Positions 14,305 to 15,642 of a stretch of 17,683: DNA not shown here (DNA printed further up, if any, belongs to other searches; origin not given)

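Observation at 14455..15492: Cytoplasmic GH5-like gene with apparently degenerate catalytic motifs inserted into the conserved holB-ricT-rsmI neighbourhood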

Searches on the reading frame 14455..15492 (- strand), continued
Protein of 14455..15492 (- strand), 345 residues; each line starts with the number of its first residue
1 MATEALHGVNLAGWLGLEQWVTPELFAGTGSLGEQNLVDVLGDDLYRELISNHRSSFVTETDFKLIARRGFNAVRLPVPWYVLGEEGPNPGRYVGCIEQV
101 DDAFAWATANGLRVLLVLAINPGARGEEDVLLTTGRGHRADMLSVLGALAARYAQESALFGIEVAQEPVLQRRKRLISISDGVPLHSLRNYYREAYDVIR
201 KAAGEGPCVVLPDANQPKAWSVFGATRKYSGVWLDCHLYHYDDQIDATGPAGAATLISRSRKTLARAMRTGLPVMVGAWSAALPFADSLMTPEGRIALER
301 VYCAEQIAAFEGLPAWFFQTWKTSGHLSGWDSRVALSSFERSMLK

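Call 29: find_homologous_proteins(query=P0129, max_evalue=1e-20)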
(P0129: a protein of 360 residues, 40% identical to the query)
Query P0129 (360 aa): 1189 proteins with E <= 1e-20 among 4770 candidates; the best 120 are listed.
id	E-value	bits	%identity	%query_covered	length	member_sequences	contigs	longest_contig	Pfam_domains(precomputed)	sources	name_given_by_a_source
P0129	9.3e-249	843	100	100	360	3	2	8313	PF00150.25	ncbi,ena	-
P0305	2.9e-151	522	63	96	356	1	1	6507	PF00150.25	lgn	-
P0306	1.5e-148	513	61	98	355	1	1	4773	PF00150.25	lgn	-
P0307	2.2e-135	469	54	98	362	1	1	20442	PF00150.25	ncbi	-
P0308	1.7e-127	444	56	96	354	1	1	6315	PF00150.25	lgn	-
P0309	2.2e-127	443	54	96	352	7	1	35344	PF00150.25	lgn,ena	-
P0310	1.8e-123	430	55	96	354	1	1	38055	PF00150.25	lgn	-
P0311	3.6e-108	380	49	95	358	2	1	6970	PF00150.25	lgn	-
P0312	7.8e-91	323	43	97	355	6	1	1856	PF00150.25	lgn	-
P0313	2.0e-90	322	42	99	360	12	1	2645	PF00150.25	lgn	-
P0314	5.8e-90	320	43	97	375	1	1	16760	-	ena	-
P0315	1.1e-89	319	45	97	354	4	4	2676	PF00150.25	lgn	-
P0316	1.3e-89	319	45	97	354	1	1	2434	PF00150.25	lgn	-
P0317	1.3e-88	316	44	97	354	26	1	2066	PF00150.25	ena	-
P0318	1.6e-87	312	42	97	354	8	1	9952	PF00150.25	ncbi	-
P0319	2.8e-87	311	44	97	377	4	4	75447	PF00150.25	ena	-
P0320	3.2e-87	311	43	97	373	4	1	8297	PF00150.25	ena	-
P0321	3.4e-87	311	44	97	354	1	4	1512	PF00150.25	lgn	-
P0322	3.7e-87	311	42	97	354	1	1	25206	PF00150.25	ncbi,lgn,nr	ncbi:MAG: cellulase family glycosylhydrolase [Collinsella sp.]|nr:cellulase family glycosylhydrolase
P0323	3.9e-87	311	43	97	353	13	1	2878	PF00150.25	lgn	-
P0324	1.2e-86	309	43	97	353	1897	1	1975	PF00150.25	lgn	-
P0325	1.5e-86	309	41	97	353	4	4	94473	PF00150.25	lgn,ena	-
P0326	1.9e-86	308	42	97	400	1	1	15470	PF00150.25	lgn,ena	-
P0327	6.4e-86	307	42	97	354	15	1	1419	PF00150.25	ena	-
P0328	7.6e-86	306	44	97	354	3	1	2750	PF00150.25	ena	-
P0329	9.0e-86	306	43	97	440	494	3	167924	PF00150.25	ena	-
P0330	9.6e-86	306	43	97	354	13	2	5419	PF00150.25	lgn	-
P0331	1.1e-85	306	42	97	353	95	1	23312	PF00150.25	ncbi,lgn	-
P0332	1.4e-85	306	41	97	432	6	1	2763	PF00150.25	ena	-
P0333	1.7e-85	305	43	97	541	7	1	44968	PF00150.25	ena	-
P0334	1.9e-85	305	43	97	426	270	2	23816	PF00150.25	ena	-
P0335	2.0e-85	305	43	97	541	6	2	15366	PF00150.25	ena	-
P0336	2.2e-85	305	42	97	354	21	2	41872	PF00150.25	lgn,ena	-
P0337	2.4e-85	305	41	97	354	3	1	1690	PF00150.25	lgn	-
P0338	2.7e-85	305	43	97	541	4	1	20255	PF00150.25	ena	-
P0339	3.0e-85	305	42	97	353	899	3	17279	PF00150.25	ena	-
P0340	3.0e-85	304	43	97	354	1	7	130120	PF00150.25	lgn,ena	-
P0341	3.2e-85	304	42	97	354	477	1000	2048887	PF00150.25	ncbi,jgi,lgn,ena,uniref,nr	ncbi:MAG: cellulase family glycosylhydrolase [Collinsella sp.]|jgi:glucan 1,3-beta-glucosidase|unire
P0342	3.3e-85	304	43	97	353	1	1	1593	PF00150.25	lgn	-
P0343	3.9e-85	304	43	99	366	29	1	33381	PF00150.25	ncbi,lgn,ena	-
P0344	5.1e-85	304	43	97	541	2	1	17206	PF00150.25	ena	-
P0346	7.5e-85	303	42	97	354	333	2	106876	PF00150.25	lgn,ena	-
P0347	7.7e-85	303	42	97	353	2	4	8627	PF00150.25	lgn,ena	-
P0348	9.5e-85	303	42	97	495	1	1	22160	PF00150.25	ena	-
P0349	1.0e-84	303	43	97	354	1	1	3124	PF00150.25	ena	-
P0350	1.2e-84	303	43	97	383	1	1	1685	PF00150.25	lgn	-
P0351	1.2e-84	303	43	96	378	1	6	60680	PF00150.25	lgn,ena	-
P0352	1.4e-84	302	43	97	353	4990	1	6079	PF00150.25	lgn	-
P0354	1.7e-84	302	42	97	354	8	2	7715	PF00150.25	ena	-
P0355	1.9e-84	302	43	97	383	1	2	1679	PF00150.25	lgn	-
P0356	2.0e-84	302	42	97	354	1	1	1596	PF00150.25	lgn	-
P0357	2.2e-84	302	42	97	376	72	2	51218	PF00150.25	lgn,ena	-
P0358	2.6e-84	301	42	97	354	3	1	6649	PF00150.25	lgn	-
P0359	3.0e-84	301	43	97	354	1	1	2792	PF00150.25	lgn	-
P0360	3.3e-84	301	43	97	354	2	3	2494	PF00150.25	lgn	-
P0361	3.4e-84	301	43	97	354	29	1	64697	PF00150.25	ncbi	-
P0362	3.7e-84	301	41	97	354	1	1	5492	PF00150.25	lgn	-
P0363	6.2e-84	300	42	97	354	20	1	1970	PF00150.25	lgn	-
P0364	6.8e-84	300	41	97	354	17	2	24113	PF00150.25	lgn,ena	-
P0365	6.9e-84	300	43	96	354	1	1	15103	PF00150.25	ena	-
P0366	8.5e-84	300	43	97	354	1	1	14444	PF00150.25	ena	-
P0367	1.3e-83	299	42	97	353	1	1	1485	PF00150.25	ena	-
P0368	1.3e-83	299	42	97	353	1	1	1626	PF00150.25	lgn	-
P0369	1.4e-83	299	42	97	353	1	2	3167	PF00150.25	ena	-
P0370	1.8e-83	299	43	97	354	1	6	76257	PF00150.25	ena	-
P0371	1.9e-83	299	42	97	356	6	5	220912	PF00150.25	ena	-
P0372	2.5e-83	298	42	97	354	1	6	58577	PF00150.25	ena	-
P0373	2.8e-83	298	42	97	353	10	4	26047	PF00150.25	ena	-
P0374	3.0e-83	298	42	97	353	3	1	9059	PF00150.25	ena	-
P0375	3.4e-83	298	43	97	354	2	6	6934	PF00150.25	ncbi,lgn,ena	-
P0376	4.4e-83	297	43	97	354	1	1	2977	PF00150.25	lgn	-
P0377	6.0e-83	297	41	97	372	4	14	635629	PF00150.25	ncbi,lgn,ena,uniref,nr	ncbi:glycoside hydrolase family 5 protein [Collinsella vaginalis]|uniref:glycoside hydrolase family 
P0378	6.3e-83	297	42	97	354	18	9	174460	PF00150.25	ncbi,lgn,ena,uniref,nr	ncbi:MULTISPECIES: glycoside hydrolase family 5 protein [Collinsella]|uniref:glycoside hydrolase fam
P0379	7.6e-83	297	42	97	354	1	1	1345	PF00150.25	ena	-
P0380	1.0e-82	296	42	97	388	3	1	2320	PF00150.25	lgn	-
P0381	1.1e-82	296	43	97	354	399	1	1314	PF00150.25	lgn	-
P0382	1.2e-82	296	42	97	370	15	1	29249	PF00150.25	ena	-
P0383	1.2e-82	296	40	97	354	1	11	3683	PF00150.25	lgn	-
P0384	1.6e-82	296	42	97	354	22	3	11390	PF00150.25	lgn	-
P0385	2.0e-82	295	42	97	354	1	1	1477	PF00150.25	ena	-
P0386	2.2e-82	295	42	97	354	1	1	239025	PF00150.25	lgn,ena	-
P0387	2.2e-82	295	42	97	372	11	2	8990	PF00150.25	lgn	-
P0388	2.3e-82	295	42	97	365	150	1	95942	PF00150.25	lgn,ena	-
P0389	2.8e-82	295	41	97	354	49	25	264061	PF00150.25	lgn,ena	-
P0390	4.3e-82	294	40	97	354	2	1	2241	PF00150.25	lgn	-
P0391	5.6e-82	294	41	97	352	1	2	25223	PF00150.25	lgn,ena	-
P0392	9.8e-82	293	42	97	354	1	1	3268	PF00150.25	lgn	-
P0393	1.2e-81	293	42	97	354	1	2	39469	PF00150.25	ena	-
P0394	1.3e-81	293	41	97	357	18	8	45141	PF00150.25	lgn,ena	-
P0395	1.4e-81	292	41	97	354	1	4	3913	PF00150.25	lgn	-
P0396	1.7e-81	292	42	97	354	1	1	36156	PF00150.25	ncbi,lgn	-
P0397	1.8e-81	292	42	97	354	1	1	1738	PF00150.25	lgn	-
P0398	3.4e-81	291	43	97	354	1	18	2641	PF00150.25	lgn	-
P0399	4.6e-81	291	41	97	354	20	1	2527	PF00150.25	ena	-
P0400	8.3e-81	290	42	97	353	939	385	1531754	PF00150.25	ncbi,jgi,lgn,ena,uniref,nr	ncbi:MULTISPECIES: glycoside hydrolase family 5 protein [Enorma]|uniref:Exo-1,3-beta-glucanase D n=1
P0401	1.2e-80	289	41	97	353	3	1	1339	PF00150.25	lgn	-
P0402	1.8e-80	289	40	97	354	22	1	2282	PF00150.25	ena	-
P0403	2.1e-80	289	41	98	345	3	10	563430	PF00150.25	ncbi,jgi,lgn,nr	ncbi:MAG: cellulase family glycosylhydrolase [Atopobiaceae bacterium]|jgi:glucan 1,3-beta-glucosidas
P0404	2.4e-80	288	42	97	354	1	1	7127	PF00150.25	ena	-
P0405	8.5e-80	287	41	97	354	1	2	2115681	-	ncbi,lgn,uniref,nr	ncbi:glucan 1,3-beta-glucosidase [Coriobacterium glomerans PW2]|uniref:Glucan 1,3-beta-glucosidase n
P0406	1.0e-79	286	40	97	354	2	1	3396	PF00150.25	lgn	-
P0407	1.1e-79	286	45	52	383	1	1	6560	PF00150.25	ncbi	-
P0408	5.3e-79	284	41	97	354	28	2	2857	PF00150.25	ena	-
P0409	7.2e-79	284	41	97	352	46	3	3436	PF00150.25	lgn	-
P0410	3.4e-78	281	40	97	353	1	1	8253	PF00150.25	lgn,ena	-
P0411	4.6e-78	281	41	97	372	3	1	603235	PF00150.25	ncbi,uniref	ncbi:glycoside hydrolase family 5 protein [Collinsella ureilytica]|uniref:glycoside hydrolase family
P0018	1.5e-77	279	42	96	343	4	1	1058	PF00150.25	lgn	-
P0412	1.1e-76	276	41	96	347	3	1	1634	PF00150.25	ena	-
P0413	1.2e-75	273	40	97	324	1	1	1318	PF00150.25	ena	-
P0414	1.8e-75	272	40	97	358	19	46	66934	PF00150.25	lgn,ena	-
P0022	8.3e-75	270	41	99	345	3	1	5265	PF00150.25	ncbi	-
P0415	3.6e-74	268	43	86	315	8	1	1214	PF00150.25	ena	-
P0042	3.9e-74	268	41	96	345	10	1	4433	PF00150.25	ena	-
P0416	2.5e-73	265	38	99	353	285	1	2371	PF00150.25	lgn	-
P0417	3.8e-73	265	39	97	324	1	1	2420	PF00150.25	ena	-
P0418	3.7e-72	261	40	94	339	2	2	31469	PF00150.25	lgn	-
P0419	4.0e-72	261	39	97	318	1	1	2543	PF00150.25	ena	-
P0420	3.3e-71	258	41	94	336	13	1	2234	PF00150.25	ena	-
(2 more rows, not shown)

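Call 31: find_encoding_contigs(protein=P0341, flank=6000, max_places=2)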
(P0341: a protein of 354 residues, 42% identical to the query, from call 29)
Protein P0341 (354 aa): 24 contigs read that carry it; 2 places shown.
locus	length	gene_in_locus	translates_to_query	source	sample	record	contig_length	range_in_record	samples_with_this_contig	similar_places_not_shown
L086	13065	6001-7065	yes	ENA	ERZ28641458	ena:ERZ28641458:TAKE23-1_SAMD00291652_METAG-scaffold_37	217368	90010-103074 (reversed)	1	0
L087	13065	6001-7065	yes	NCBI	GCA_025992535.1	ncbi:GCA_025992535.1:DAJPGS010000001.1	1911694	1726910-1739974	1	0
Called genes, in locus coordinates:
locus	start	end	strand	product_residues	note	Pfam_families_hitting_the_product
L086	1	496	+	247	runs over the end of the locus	PF00482:T2SSF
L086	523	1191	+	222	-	PF00482:T2SSF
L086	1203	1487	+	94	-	-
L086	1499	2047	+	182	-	-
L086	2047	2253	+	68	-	-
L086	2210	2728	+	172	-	PF07811:TadE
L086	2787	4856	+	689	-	-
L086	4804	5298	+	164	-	-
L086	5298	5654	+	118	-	-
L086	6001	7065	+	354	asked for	PF00150:Cellulase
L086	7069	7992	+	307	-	PF00590:TP_methylase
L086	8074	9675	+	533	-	PF00133:tRNA-synt_1, PF01406:tRNA-synt_1e, PF09334:tRNA-synt_1g, PF00133:tRNA-synt_1, PF19303:Anticodon_3, PF08264:Anticodon_1 (weak)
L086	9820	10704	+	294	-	PF00398:RrnaAD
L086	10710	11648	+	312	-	PF01026:TatD_DNase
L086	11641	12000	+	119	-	-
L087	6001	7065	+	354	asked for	PF00150:Cellulase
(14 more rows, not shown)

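Call 32: find_encoding_contigs(protein=P0405, flank=6000, max_places=1)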
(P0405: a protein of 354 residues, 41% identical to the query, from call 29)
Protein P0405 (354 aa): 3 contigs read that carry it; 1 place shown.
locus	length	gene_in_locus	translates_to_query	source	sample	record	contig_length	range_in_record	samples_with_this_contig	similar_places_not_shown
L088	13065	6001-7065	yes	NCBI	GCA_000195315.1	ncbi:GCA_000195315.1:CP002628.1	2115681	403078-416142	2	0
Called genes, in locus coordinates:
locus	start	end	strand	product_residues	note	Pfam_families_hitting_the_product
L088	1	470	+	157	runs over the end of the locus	-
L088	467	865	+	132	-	PF02643:DUF192 (weak)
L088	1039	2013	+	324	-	PF00356:LacI, PF00532:Peripla_BP_1, PF13407:Peripla_BP_4 (faint), PF13377:Peripla_BP_3 (weak)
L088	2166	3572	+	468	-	PF00367:PTS_EIIB, PF02378:PTS_EIIC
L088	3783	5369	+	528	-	PF00251:Glyco_hydro_32N, PF08244:Glyco_hydro_32C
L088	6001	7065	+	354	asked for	-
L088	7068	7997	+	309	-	PF00590:TP_methylase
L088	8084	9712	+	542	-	PF00133:tRNA-synt_1, PF01406:tRNA-synt_1e, PF09334:tRNA-synt_1g, PF00133:tRNA-synt_1, PF19303:Anticodon_3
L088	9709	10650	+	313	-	PF00398:RrnaAD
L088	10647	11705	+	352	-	PF01026:TatD_DNase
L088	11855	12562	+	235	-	PF13173:AAA_14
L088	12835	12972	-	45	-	-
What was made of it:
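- In Coriobacteriaceae the cluster continues into metG-ksgA-tatD, a translation-related block (calls 31, 32).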

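Call 33: find_encoding_contigs(protein=P0307, flank=8000, max_places=1)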
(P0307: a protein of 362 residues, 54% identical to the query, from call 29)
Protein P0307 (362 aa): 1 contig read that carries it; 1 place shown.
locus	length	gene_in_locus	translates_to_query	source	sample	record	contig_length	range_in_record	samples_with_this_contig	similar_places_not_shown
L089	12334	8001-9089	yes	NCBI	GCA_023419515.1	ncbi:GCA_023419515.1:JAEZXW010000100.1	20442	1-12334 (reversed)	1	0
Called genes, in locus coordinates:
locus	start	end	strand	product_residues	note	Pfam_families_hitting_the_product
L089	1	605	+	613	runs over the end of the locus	PF03169:OPT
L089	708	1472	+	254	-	PF02517:Rce1-like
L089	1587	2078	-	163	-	PF00582:Usp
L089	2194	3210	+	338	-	PF00892:EamA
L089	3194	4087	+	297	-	PF02673:BacA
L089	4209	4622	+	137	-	-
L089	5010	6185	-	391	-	PF00465:Fe-ADH, PF13685:Fe-ADH_2, PF25137:ADH_Fe_C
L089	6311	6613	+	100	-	PF13740:ACT_6, PF01842:ACT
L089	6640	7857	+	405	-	PF00871:Acetate_kinase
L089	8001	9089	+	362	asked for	PF00150:Cellulase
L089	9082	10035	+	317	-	PF00590:TP_methylase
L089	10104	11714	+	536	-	PF00133:tRNA-synt_1, PF01406:tRNA-synt_1e, PF09334:tRNA-synt_1g, PF00133:tRNA-synt_1, PF19303:Anticodon_3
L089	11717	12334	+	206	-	?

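Call 34: find_encoding_contigs(protein=P0309, flank=8000, max_places=1)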
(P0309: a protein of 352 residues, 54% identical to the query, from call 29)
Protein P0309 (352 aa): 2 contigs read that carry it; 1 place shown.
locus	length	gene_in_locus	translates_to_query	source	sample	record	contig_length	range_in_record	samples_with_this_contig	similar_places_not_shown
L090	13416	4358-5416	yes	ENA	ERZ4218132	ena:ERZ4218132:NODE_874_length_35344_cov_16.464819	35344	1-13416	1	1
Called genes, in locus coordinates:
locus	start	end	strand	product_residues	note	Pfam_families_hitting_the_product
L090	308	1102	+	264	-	-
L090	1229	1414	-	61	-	-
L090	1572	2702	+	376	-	PF13304:AAA_21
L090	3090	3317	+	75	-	PF21983:NikA-like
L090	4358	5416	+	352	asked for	PF00150:Cellulase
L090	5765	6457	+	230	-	PF00230:MIP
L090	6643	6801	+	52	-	-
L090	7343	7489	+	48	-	-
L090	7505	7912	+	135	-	PF11700:ATG22 (faint)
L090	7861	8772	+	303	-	PF07690:MFS_1, PF11700:ATG22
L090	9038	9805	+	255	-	PF03741:TerC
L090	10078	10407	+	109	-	PF12801:Fer4_5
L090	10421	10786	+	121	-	PF12801:Fer4_5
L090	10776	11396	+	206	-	-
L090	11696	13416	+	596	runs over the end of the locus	PF02690:Na_Pi_cotrans, PF01895:PhoU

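Call 38: search_solved_structures(query=P0160, max_evalue=1e-10, show_alignments=5)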
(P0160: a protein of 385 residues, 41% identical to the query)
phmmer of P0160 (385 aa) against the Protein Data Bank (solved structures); distinct sequences matched with E-value up to 1e-10: 16.
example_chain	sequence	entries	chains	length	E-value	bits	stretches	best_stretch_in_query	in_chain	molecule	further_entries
6zb9_A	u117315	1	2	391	1.3e-86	294.5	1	4-381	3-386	Exo-beta-1,3-glucanase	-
6zb8_A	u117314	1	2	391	6.4e-86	292.3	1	4-381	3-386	Exo-beta-1,3-glucanase variant E167Q/E295Q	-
8z2w_A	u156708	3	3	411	1.6e-36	129.6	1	3-179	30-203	Glucan 1,3-beta-glucosidase A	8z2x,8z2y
1eqp_A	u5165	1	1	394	1.1e-35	126.8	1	4-181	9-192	EXO-B-(1,3)-GLUCANASE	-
2pf0_A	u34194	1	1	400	1.7e-35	126.2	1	4-181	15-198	Hypothetical protein XOG1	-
4m80_A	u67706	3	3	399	1.9e-35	126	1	4-181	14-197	EXO-1,3-BETA-GLUCANASE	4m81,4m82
1cz1_A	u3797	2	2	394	2.1e-35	125.9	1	4-181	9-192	PROTEIN (EXO-B-(1,3)-GLUCANASE) | EXO-(B)-(1,3)-GLUCANASE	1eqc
2pb1_A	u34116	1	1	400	2.1e-35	125.9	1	4-181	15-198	Hypothetical protein XOG1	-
2pc8_A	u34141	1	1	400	2.1e-35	125.9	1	4-181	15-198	Hypothetical protein XOG1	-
2pbo_A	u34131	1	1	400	4.5e-35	124.8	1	4-181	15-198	Hypothetical protein XOG1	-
3o6a_A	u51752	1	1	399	5.1e-35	124.6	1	4-181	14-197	Glucan 1,3-beta-glucosidase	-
3n9k_A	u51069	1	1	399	9.9e-35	123.7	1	4-181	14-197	Glucan 1,3-beta-glucosidase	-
1h4p_A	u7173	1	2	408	9.9e-29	103.9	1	4-182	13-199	GLUCAN 1,3-BETA-GLUCOSIDASE I/II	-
6la0_A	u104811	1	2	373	2.9e-16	62.8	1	4-382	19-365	Glycoside hydrolase family 5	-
1cec_A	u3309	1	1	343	8.7e-12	48.1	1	52-180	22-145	ENDOGLUCANASE CELC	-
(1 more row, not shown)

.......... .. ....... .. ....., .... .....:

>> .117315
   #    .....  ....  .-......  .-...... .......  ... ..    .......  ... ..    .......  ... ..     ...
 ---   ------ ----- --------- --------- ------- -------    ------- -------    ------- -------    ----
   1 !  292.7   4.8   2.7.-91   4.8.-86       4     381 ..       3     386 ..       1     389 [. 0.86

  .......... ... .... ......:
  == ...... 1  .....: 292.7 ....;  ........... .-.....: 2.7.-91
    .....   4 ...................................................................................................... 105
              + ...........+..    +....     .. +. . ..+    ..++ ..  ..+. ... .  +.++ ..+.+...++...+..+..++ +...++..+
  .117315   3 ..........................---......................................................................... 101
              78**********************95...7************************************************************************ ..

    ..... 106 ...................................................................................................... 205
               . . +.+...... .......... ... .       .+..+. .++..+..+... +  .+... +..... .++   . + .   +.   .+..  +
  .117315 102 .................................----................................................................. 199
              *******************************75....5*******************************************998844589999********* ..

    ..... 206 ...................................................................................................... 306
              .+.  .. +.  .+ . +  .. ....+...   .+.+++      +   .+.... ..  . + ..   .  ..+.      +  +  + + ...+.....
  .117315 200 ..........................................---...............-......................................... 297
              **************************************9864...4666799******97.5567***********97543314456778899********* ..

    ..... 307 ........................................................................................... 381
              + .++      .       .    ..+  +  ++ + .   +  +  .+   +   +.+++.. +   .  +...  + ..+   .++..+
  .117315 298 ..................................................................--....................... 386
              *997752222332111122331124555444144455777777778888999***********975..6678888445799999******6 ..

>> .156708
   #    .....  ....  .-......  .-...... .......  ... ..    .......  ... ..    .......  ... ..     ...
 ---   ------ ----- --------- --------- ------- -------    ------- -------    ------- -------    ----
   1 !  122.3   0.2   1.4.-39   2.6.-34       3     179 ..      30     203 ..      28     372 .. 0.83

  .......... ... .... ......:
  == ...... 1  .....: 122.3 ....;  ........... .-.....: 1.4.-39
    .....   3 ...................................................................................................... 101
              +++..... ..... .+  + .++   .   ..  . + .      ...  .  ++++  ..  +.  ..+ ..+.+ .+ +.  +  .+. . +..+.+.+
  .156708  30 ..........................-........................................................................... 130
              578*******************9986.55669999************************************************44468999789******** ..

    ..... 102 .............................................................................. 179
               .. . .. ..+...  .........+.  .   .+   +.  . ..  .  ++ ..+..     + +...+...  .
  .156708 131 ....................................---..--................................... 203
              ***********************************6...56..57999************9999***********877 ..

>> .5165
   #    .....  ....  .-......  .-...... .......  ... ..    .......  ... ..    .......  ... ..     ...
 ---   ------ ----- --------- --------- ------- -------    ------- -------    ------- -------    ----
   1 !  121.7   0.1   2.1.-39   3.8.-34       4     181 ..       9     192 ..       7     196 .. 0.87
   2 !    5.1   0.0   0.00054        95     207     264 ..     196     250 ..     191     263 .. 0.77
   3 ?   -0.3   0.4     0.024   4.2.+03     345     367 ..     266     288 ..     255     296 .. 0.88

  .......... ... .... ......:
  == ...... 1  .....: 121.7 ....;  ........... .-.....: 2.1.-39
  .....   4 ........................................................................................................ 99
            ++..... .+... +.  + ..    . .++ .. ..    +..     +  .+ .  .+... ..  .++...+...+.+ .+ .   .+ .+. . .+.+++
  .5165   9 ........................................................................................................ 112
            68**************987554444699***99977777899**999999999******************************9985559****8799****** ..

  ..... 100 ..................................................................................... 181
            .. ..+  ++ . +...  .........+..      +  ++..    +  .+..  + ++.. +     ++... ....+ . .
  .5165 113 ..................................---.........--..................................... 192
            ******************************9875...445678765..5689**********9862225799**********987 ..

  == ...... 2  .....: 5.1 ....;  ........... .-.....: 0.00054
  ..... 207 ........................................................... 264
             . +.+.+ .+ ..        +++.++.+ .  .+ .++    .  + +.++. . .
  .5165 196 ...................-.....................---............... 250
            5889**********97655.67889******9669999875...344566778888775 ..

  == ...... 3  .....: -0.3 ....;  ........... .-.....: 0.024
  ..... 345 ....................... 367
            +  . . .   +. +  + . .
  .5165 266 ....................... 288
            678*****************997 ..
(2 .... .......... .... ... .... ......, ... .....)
